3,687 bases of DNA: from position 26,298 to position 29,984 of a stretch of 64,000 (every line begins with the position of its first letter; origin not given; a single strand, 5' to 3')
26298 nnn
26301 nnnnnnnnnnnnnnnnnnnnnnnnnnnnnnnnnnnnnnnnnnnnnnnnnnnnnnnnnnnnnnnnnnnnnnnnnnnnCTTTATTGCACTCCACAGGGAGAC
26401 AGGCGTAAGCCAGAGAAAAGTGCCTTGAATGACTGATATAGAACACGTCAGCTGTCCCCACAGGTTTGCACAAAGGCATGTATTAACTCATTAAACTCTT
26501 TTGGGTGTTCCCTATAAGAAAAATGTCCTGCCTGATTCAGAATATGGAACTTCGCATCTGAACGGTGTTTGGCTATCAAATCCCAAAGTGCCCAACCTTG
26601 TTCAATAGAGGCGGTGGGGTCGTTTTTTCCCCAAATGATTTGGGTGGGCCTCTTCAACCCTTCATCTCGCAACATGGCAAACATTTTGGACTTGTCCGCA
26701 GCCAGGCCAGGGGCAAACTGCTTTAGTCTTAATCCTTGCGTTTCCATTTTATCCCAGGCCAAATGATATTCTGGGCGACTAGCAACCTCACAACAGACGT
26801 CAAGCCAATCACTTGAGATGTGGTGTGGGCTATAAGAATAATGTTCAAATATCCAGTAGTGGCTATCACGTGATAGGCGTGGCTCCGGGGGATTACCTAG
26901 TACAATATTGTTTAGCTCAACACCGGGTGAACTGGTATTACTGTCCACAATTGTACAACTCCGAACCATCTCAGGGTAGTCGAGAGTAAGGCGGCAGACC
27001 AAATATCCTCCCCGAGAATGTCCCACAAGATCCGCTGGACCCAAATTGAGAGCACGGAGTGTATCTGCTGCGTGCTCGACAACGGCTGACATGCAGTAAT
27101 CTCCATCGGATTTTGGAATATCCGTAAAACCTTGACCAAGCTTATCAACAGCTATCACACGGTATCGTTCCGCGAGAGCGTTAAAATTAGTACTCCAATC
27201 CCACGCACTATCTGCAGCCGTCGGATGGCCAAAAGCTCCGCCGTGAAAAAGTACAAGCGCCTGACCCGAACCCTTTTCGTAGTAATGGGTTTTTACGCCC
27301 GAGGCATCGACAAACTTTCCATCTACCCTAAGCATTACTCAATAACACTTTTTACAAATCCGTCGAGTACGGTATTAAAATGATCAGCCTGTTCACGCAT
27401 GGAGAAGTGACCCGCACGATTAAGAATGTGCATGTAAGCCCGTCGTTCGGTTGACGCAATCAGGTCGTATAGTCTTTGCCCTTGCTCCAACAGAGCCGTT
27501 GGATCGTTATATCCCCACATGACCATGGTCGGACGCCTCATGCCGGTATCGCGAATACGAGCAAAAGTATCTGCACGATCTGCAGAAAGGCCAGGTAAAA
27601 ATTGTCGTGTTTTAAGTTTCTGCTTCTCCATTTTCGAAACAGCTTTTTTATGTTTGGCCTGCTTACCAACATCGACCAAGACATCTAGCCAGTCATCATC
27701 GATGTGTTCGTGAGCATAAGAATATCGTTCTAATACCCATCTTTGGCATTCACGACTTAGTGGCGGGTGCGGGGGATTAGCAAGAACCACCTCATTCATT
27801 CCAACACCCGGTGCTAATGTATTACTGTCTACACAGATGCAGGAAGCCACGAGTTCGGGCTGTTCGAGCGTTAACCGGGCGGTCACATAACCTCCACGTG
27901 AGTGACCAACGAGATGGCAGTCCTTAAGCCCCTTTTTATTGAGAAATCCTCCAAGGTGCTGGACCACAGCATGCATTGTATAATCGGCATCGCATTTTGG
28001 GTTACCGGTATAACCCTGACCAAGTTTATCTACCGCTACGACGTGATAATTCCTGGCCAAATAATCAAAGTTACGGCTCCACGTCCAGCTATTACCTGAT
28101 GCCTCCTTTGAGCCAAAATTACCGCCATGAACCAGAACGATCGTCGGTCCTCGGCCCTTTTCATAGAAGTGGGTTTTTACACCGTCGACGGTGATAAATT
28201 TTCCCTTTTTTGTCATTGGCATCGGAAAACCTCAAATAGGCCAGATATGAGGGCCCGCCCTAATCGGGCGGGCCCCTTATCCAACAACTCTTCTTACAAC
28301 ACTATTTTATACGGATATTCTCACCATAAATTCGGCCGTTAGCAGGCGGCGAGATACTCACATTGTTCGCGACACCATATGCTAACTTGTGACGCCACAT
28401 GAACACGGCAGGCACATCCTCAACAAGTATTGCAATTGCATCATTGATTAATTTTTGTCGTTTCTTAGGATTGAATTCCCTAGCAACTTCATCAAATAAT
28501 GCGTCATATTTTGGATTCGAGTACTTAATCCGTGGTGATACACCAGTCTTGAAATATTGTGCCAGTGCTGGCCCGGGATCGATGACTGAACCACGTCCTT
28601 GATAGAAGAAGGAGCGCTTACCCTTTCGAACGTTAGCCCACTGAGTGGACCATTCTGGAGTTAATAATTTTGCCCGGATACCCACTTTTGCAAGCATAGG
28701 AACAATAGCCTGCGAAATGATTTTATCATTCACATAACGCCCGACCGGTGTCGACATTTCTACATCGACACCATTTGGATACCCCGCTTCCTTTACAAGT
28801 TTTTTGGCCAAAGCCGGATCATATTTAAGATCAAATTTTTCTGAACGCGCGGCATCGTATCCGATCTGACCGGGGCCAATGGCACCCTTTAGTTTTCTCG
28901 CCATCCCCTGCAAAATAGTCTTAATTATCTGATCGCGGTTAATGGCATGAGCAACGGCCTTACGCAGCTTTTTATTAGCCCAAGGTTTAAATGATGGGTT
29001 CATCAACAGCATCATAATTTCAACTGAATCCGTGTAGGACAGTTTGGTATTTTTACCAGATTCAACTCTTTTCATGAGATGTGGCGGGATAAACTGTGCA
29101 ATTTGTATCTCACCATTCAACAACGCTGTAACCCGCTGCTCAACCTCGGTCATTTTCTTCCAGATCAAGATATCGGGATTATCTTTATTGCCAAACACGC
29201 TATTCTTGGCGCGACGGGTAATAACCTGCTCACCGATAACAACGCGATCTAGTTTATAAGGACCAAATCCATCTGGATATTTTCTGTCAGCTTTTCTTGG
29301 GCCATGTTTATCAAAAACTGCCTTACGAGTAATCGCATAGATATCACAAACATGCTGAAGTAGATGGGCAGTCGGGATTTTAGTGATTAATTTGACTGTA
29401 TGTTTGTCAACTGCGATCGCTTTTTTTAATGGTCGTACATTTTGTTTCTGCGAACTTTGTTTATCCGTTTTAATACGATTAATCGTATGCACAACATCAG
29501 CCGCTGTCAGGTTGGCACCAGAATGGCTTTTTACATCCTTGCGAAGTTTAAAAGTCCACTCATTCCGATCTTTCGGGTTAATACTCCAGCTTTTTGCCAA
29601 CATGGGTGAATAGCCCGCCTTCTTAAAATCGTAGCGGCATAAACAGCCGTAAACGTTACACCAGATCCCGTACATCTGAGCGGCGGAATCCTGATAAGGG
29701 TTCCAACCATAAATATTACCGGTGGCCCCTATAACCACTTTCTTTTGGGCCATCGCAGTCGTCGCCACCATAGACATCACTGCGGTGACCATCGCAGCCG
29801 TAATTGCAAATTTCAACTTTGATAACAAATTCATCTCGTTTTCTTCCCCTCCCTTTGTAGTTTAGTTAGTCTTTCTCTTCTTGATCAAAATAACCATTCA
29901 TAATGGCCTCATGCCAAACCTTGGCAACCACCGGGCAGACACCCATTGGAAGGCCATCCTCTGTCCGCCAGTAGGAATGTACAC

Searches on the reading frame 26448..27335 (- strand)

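Call 44: search_protein_families(library=pfam, proteins=[window:26448-27335:-], max_evalue=0.001)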
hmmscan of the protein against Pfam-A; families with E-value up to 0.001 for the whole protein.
window:26448-27335:- (295 aa): 3 families
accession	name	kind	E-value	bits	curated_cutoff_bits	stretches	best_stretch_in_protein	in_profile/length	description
PF00561.26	Abhydrolase_1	-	8.7e-27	94.8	25.8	2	26-140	2-111/245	alpha/beta hydrolase fold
PF12697.13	Abhydrolase_6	-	6.6e-20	73.1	26.3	1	27-283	1-216/217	Alpha/beta hydrolase family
PF12146.15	Hydrolase_4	-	7e-06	25.9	27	1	54-274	27-235/239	Serine aminopeptidase, S33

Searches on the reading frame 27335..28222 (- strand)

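Call 44: search_protein_families(library=pfam, proteins=[window:27335-28222:-], max_evalue=0.001)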
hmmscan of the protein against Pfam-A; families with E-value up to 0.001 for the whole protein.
window:27335-28222:- (295 aa): 4 families
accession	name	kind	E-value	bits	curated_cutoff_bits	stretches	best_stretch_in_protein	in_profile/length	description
PF00561.26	Abhydrolase_1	-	1.6e-22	80.8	25.8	1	26-274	1-240/245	alpha/beta hydrolase fold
PF12697.13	Abhydrolase_6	-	3.6e-20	74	26.3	1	28-279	1-211/217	Alpha/beta hydrolase family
PF12146.15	Hydrolase_4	-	1.4e-10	41.4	27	1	47-277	19-237/239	Serine aminopeptidase, S33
PF00326.27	Peptidase_S9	-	4.1e-05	23.6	22.6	0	228-284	143-201/213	Prolyl oligopeptidase family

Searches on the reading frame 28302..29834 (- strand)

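Call 44: search_protein_families(library=pfam, proteins=[window:28302-29834:-], max_evalue=0.001)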
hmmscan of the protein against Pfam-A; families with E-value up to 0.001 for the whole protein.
window:28302-29834:- (510 aa): 1 family
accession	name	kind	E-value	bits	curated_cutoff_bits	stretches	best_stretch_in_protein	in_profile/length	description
PF00496.27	SBP_bac_5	-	2.6e-70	237.9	32.4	1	75-429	2-362/368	Bacterial extracellular solute-binding proteins, family 5 Middle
